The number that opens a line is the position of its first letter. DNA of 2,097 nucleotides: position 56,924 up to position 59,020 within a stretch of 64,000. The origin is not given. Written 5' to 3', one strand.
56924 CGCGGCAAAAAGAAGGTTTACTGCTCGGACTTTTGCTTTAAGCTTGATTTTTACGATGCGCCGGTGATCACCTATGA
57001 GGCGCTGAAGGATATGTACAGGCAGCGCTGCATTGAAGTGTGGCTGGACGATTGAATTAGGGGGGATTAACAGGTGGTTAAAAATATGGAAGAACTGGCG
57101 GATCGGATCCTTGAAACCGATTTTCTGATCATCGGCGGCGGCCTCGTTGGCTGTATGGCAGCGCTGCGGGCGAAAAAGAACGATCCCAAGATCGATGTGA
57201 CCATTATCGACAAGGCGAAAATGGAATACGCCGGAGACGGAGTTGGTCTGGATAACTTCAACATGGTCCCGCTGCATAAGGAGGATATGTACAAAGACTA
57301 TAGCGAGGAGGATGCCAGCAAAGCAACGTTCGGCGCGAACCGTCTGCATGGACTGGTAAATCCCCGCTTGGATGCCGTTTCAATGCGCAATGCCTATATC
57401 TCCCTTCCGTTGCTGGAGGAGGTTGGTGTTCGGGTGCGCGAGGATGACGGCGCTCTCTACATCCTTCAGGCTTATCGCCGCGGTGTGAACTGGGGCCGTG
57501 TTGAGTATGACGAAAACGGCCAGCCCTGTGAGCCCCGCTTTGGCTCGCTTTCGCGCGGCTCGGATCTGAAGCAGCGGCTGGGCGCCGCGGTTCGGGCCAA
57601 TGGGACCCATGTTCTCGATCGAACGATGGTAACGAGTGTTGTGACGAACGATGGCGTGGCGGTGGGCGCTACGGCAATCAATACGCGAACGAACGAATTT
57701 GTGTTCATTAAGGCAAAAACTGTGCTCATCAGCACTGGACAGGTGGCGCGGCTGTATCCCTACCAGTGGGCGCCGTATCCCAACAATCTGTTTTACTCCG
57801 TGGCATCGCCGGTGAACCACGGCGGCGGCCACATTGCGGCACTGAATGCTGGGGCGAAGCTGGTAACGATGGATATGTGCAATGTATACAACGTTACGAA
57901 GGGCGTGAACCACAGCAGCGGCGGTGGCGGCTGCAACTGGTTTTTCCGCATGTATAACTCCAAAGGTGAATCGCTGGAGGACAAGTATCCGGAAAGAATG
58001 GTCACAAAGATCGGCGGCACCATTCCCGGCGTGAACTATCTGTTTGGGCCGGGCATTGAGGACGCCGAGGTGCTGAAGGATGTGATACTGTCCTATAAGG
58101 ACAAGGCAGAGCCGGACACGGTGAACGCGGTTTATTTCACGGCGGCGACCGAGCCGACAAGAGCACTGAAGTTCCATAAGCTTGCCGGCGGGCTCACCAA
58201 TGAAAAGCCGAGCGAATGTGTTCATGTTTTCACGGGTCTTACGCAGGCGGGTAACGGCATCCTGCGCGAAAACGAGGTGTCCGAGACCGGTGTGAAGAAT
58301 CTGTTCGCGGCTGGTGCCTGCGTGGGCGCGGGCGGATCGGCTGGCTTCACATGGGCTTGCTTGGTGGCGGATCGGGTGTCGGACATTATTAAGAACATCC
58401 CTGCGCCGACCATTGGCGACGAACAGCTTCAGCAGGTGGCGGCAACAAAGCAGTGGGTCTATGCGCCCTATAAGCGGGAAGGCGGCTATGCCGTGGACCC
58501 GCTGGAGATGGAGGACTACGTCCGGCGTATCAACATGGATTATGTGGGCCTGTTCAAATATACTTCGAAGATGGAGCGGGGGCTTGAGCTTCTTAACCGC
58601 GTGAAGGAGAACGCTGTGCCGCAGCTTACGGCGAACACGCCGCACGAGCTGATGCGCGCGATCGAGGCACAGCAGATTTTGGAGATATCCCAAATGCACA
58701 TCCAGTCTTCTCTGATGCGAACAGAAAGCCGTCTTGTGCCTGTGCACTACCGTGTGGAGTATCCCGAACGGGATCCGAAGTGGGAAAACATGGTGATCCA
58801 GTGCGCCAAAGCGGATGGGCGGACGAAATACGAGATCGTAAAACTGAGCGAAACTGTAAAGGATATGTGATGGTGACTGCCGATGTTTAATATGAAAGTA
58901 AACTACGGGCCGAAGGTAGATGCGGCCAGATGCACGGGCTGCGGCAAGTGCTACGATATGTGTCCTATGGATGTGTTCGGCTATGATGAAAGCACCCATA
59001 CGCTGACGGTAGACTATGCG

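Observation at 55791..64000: Compositionally distinct LysR / TRASH / AprAB-like oxidoreductase / peptide-ABC locus of unknown substrate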

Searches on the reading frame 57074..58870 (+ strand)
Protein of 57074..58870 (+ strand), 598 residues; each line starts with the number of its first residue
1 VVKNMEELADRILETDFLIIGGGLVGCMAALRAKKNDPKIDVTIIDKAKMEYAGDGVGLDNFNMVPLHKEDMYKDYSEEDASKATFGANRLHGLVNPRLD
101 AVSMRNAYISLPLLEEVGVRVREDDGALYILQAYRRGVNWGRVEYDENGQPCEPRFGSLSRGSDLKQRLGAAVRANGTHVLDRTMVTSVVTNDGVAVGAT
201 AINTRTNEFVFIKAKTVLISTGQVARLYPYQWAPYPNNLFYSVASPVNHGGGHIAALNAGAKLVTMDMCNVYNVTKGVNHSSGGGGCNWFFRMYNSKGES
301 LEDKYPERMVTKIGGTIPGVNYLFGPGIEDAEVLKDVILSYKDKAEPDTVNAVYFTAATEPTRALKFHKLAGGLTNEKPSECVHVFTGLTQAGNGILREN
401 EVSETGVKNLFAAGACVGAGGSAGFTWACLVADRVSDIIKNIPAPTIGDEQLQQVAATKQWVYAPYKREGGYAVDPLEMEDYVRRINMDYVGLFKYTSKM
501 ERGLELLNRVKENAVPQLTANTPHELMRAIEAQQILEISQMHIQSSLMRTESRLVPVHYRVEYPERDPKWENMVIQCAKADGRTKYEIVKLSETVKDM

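Call 3: search_protein_families(library=pfam, proteins=[window:57074-58870:+], max_evalue=0.01)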
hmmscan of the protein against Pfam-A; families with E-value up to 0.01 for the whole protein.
window:57074-58870:+ (598 aa): 6 families
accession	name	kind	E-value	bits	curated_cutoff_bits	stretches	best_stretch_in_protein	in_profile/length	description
PF00890.30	FAD_binding_2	-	6.7e-16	58.9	20.4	1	16-271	1-250/414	FAD binding domain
PF02910.25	Succ_DH_flav_C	-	2.2e-11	44.2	20.8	1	484-592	5-119/130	Fumarate reductase flavoprotein C-term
PF07992.20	Pyr_redox_2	-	3.7e-07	30.3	26.1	0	16-49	2-32/291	Pyridine nucleotide-disulphide oxidoreductase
PF01266.30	DAO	-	2e-06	28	27.9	1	16-48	1-31/353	FAD dependent oxidoreductase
PF13450.12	NAD_binding_8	-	0.0016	19.1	21.9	1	19-48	1-28/68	NAD(P)-binding Rossmann-like domain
PF03486.20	HI0933_like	-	0.0027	17.6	50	0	16-54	2-43/244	HI0933-like protein Rossmann domain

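Call 6: search_solved_structures(query=window:57074-58870:+, max_evalue=1, show_alignments=2)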
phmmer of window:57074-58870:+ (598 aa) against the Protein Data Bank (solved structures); distinct sequences matched with E-value up to 1: 34.
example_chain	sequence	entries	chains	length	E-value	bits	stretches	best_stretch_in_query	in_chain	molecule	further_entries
8a8o_A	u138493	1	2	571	2.8e-27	98.9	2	143-574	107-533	Alpha-subunit of the PAPS reductase from Methanothermococcus thermolithotrophicus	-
1jnr_A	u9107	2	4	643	1.4e-19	73.4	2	405-582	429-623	adenylylsulfate reductase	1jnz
2fja_A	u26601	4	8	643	1.6e-19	73.3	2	405-582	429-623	adenylylsulfate reductase, subunit A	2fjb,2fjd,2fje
7d6v_A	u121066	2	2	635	5.6e-10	41.8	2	406-582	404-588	Succinate dehydrogenase subunit A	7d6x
3gyx_A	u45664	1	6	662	1.4e-07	33.8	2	15-266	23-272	Adenylylsulfate Reductase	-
6n56_A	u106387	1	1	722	1.7e-07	33.6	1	460-575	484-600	Fumarate reductase, flavo protein subunit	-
1nek_A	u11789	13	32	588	3.6e-06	29.2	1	176-230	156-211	Succinate dehydrogenase flavoprotein subunit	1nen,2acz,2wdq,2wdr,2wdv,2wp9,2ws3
5xmj_A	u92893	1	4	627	9.8e-06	27.8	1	476-577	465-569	fumarate reductase flavoprotein subunit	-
1qlb_A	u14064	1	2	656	6.8e-05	25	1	473-575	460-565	FUMARATE REDUCTASE FLAVOPROTEIN SUBUNIT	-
1e7p_A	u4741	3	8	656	6.8e-05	25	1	473-575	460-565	Fumarate reductase flavoprotein subunit | QUINOL-FUMARATE REDUCTASE FLAVOPROTEIN SUBUNIT A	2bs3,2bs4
2bs2_A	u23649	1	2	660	7e-05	24.9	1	473-575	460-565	QUINOL-FUMARATE REDUCTASE FLAVOPROTEIN SUBUNIT A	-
5kxj_A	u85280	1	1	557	0.00028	22.9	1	483-566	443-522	L-aspartate oxidase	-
3p4p_A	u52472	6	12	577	0.0031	19.5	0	182-231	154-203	Fumarate reductase flavoprotein subunit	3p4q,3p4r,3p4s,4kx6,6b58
5vpn_A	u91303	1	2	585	0.0033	19.4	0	182-231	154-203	Fumarate reductase flavoprotein subunit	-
1kf6_A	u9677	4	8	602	0.0037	19.3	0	182-231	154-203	FUMARATE REDUCTASE FLAVOPROTEIN | Fumarate reductase flavoprotein subunit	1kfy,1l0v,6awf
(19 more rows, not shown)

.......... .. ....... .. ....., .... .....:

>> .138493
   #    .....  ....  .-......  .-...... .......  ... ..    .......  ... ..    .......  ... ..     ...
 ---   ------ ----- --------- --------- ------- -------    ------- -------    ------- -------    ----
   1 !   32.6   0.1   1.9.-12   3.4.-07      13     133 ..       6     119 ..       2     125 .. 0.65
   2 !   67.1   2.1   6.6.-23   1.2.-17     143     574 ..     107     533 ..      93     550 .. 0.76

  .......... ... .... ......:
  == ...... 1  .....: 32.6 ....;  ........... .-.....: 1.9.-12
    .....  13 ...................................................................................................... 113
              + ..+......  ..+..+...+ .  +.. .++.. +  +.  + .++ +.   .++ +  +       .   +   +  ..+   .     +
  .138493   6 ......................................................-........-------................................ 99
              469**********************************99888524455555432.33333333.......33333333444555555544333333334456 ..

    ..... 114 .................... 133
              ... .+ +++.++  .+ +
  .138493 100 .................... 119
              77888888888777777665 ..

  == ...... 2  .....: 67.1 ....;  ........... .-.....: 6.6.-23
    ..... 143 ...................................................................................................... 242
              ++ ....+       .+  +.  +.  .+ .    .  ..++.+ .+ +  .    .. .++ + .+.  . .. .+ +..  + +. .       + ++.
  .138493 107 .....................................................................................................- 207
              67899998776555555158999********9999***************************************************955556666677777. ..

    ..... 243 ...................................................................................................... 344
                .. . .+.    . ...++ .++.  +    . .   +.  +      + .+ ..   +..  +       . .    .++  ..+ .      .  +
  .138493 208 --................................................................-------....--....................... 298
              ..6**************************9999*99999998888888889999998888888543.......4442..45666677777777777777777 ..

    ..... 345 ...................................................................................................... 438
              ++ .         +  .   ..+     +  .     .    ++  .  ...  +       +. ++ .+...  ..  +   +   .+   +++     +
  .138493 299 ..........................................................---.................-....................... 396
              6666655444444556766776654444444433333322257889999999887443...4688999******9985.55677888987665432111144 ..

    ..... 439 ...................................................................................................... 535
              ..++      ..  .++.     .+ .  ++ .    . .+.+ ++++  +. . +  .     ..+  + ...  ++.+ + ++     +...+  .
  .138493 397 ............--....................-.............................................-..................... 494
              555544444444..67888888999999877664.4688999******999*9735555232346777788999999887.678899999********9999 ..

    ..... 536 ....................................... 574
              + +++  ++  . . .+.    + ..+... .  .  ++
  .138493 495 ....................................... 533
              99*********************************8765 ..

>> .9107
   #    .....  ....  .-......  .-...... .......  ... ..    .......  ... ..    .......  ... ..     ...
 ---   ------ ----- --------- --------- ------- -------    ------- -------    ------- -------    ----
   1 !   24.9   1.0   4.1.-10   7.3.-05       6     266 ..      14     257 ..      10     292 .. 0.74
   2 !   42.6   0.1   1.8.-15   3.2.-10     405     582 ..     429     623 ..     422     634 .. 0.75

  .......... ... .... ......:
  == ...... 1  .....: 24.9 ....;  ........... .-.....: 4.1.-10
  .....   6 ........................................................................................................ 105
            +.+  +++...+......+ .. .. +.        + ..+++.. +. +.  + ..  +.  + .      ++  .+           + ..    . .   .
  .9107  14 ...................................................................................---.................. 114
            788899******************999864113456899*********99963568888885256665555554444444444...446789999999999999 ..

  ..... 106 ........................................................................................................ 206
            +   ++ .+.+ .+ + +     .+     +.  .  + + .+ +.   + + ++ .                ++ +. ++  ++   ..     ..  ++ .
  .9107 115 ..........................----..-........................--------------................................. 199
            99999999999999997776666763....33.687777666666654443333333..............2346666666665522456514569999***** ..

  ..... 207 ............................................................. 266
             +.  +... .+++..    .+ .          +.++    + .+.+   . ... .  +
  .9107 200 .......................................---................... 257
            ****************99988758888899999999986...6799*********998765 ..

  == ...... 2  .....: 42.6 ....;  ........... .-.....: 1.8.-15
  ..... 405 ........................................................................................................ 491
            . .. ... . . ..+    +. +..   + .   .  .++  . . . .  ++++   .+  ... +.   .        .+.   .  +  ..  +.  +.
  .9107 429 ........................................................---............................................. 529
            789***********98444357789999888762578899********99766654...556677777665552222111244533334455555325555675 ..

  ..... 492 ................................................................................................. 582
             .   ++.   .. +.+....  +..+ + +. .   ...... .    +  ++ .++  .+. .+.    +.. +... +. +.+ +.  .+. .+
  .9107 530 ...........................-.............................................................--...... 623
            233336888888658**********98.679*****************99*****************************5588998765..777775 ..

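Call 7: search_protein_families(library=ncbifam, proteins=[window:57074-58870:+], max_evalue=0.001)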
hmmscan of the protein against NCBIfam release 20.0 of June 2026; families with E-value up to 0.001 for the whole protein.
window:57074-58870:+ (598 aa): 36 families (the best 25 are shown)
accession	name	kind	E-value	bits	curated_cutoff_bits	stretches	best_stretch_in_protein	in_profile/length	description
NF006131.0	PRK08275.1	equivalog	6.5e-58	196.4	587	1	11-584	7-545/577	fumarate reductase/succinate dehydrogenase flavoprotein subunit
NF005331.0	PRK06854.1-2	equivalog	1.2e-41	142.9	557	2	161-592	128-553/563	adenylyl-sulfate reductase subunit alpha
NF010374.0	PRK13800.1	equivalog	1.7e-38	132.5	1196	1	12-573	11-539/898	fumarate reductase/succinate dehydrogenase flavoprotein subunit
NF004900.0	PRK06263.1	equivalog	3.8e-24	85.2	718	2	395-577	350-535/546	fumarate reductase (CoM/CoB) subunit TfrA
NF004724.0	PRK06069.1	subfamily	1.8e-23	82.5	826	2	400-590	364-566/577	succinate dehydrogenase/fumarate reductase flavoprotein subunit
TIGR01812.1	sdhA_frdA_Gneg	subfamily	2.2e-21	76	567.3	2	458-592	421-559/568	succinate dehydrogenase or fumarate reductase, flavoprotein subunit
TIGR02061.1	aprA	equivalog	2.9e-21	75.6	641.75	2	16-299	1-265/616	adenylyl-sulfate reductase subunit alpha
NF004613.0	PRK05945.1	equivalog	1.5e-18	66.7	824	2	405-569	368-541/575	succinate dehydrogenase/fumarate reductase flavoprotein subunit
NF005866.0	PRK07803.1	equivalog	3.3e-16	58.6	819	2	450-589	456-594/631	fumarate reductase/succinate dehydrogenase flavoprotein subunit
NF006383.0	PRK08626.1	equivalog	9.8e-14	50.5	663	1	458-575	448-566/657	fumarate reductase flavoprotein subunit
NF005037.0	PRK06452.1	equivalog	1.8e-12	46.7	862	1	462-579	425-543/566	succinate dehydrogenase flavoprotein subunit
NF005867.0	PRK07804.1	equivalog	7.5e-12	44.3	639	1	401-586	368-539/548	L-aspartate oxidase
NF006686.0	PRK09231.1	equivalog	1.8e-11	43.3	854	1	180-231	152-203/598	fumarate reductase (quinol) flavoprotein subunit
TIGR01816.1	sdhA_forward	equivalog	2.7e-11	42.3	727.35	1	448-576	422-551/584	succinate dehydrogenase flavoprotein subunit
TIGR01176.1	fum_red_Fp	equivalog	1.2e-10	40.6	932.7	1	180-231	150-201/580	fumarate reductase (quinol) flavoprotein subunit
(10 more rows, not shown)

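Call 8: find_homologous_proteins(query=window:57074-58870:+, max_evalue=0.00001)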
Query window:57074-58870:+ (598 aa): 166 proteins with E <= 0.00001 among 8000 candidates; the best 120 are listed.
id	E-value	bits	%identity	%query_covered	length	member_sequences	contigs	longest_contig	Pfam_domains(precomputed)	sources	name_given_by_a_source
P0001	0.0e+0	1318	96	99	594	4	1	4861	PF01266.31,PF00890.31,PF07992.21,PF02910.26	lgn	-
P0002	0.0e+0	1235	88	100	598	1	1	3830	PF01266.31,PF00890.31,PF07992.21,PF02910.26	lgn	-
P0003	8.6e-285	964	68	99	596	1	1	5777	PF01266.31,PF00890.31,PF07992.21,PF02910.26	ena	-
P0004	9.7e-285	964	69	99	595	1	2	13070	PF01946.24,PF01266.31,PF00890.31,PF07992.21,PF02910.26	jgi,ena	-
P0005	2.2e-284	963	67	99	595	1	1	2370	PF01266.31,PF00890.31,PF02910.26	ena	-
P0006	2.3e-284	963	67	99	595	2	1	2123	PF01266.31,PF00890.31,PF02910.26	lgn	-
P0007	1.7e-283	960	69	99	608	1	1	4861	PF01266.31,PF00890.31,PF07992.21,PF02910.26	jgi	-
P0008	1.8e-283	960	68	99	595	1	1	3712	PF01266.31,PF00890.31,PF02910.26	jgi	-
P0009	4.9e-283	958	67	99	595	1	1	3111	PF01266.31,PF00890.31,PF02910.26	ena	-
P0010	3.7e-282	955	67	99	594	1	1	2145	PF01946.24,PF01266.31,PF00890.31,PF02910.26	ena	-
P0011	4.3e-282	955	69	100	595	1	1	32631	PF01266.31,PF00890.31,PF02910.26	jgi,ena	-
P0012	7.6e-280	948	66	100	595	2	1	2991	PF01266.31,PF00890.31,PF02910.26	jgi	-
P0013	1.1e-278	944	66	99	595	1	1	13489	PF01266.31,PF00890.31,PF02910.26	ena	-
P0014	6.8e-278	941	68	100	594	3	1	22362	PF01946.24,PF01266.31,PF00890.31,PF07992.21,PF02910.26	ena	-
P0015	2.1e-277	940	66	99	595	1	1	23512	PF01946.24,PF01266.31,PF00890.31,PF07992.21,PF02910.26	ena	-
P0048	1.1e-263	894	64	99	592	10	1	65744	PF01266.31,PF00890.31,PF07992.21,PF02910.26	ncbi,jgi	ncbi:MAG: FAD-binding protein [Dethiobacteria bacterium]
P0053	5.5e-262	889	63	99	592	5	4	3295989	PF01266.31,PF00890.31,PF07992.21,PF02910.26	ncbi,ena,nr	ncbi:MAG TPA: FAD-binding protein [Firmicutes bacterium]|nr:FAD-binding protein [Bacillota bacterium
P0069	2.1e-254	864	63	98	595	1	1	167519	PF00890.31,PF02910.26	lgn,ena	-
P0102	1.2e-239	815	58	99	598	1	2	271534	PF01266.31,PF00890.31,PF07992.21,PF02910.26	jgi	jgi:succinate dehydrogenase/fumarate reductase flavoprotein subunit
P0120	2.3e-178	613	48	98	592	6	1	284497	PF00890.31,PF07992.21,PF02910.26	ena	-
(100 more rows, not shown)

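Call 9: find_related_loci(query=window:57074-58870:+, collection=genome_contigs, flank=10000)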
Query window:57074-58870:+ (598 aa) in genome_contigs; peptide patterns used: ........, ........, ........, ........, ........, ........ (x = any residue, [..] = any of these).
81 stretches matched a pattern, but none encodes a relative of the query by tblastn (E <= 1e-3).

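Call 11: find_related_loci(query=A1, collection=genome_contigs, flank=10000)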
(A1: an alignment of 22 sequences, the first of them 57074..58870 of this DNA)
Query A1 (598 aa) in genome_contigs; peptide patterns used: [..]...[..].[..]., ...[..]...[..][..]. (x = any residue, [..] = any of these).
599 stretches matched a pattern (row limit reached: there are more); 45 encode a relative of the query (tblastn E <= 1e-3); 44 distinct loci.
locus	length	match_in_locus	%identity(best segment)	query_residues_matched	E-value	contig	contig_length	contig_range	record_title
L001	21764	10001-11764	60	1-587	0e+0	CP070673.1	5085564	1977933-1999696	MAG: Deltaproteobacteria bacterium isolate bin73 chromosome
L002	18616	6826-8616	59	1-593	0e+0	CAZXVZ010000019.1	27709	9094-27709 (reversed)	MAG TPA_asm: uncultured Syntrophus sp. isolate binchicken_co43_22 genome assembly, contig: NODE_2783_length_27709_cov_9.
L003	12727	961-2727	58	1-586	0e+0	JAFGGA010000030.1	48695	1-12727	MAG: Deltaproteobacteria bacterium isolate Zod_Metabat.1361 k87_2535044, whole genome shotgun sequence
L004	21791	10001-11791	58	1-593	0e+0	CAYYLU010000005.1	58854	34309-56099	MAG TPA_asm: uncultured Syntrophus sp. isolate SRP192927_co7_524 genome assembly, contig: NODE_691_length_58854_cov_9.80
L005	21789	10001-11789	61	1-592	0e+0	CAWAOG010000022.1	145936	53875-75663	MAG: uncultured delta proteobacterium isolate MFD02979.bin.1.23 genome assembly, contig: contig_32466, whole genome shot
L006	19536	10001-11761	49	1-587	0e+0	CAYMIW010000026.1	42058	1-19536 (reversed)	MAG TPA_asm: uncultured Syntrophomonadaceae bacterium isolate SRP241326_co4_268 genome assembly, contig: NODE_1420_lengt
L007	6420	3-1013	64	256-592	3e-137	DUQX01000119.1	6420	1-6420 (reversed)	MAG TPA_asm: Bacillota bacterium isolate AS08sgBPME_442 256230_AS08, whole genome shotgun sequence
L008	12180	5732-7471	42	1-590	4e-136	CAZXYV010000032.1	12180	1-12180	MAG TPA_asm: uncultured Dehalococcoidaceae bacterium isolate binchicken_co300_17 genome assembly, contig: NODE_2939_leng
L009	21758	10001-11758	48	1-586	0e+0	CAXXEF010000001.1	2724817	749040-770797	MAG: uncultured Sporobacter sp. isolate 4b14805b-64d4-423f-aa7f-1f340707d805 genome assembly, contig: contig_1, whole ge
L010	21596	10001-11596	24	12-572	9e-24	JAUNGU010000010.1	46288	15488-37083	MAG: Peptococcaceae bacterium isolate S27M_St_37 NODE_403_length_46288_cov_8.507689, whole genome shotgun sequence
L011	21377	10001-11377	24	7-494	4e-21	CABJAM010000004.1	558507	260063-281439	Lachnospiraceae bacterium isolate MGYG-HGUT-00127 genome assembly, contig: .20298_3_59.4, whole genome shotgun sequence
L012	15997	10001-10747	28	2-273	3e-20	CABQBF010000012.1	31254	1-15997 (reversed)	MAG TPA_asm: uncultured Peptococcaceae bacterium isolate MGYG-HGUT-00413 genome assembly, contig: GUT_GENOME009437_12, w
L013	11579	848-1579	27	7-272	4e-19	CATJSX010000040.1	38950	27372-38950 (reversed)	MAG: uncultured Peptococcaceae bacterium isolate iMGMC-349_1678881692 genome assembly, contig: MegahitA5_7942, whole gen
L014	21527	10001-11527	23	12-570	1e-14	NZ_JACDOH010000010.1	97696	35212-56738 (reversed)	MAG: Thermosyntropha sp. isolate GB_MAG16_081 c_000000000204, whole genome shotgun sequence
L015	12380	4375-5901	22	12-570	3e-12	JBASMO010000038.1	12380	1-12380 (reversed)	MAG: Syntrophomonadaceae bacterium isolate MFD13483_ilm_asm_bin17 k127_27717, whole genome shotgun sequence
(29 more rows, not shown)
